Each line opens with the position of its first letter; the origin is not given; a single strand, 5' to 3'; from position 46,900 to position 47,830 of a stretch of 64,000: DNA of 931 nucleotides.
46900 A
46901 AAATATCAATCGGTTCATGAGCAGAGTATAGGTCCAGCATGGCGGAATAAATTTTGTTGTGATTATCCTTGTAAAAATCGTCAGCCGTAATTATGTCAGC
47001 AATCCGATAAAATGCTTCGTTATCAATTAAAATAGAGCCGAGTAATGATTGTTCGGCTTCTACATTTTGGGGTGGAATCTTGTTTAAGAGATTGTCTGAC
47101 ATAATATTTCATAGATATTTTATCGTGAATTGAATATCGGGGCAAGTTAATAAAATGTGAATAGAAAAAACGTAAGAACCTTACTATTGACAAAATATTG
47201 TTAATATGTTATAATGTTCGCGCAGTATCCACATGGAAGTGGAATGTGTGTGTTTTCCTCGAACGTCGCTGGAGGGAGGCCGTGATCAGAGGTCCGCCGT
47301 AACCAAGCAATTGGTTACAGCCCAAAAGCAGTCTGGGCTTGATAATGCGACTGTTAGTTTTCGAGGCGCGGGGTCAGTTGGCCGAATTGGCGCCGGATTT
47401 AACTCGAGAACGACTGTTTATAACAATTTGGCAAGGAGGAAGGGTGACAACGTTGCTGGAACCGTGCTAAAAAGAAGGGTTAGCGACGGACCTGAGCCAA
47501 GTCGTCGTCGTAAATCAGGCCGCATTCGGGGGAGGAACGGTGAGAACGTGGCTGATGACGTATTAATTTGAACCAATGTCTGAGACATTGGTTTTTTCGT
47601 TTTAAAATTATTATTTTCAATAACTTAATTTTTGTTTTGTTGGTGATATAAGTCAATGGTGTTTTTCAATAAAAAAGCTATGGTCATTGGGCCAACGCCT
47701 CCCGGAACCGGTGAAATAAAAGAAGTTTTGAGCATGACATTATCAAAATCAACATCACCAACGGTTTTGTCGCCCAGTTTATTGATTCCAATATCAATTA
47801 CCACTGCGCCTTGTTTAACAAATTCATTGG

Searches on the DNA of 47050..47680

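Call 68: search_rna_families(source=window, start=47050, end=47680, threshold=evalue, max_evalue=1)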
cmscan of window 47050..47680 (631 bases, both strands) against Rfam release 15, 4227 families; matches with E-value up to 1: 0.
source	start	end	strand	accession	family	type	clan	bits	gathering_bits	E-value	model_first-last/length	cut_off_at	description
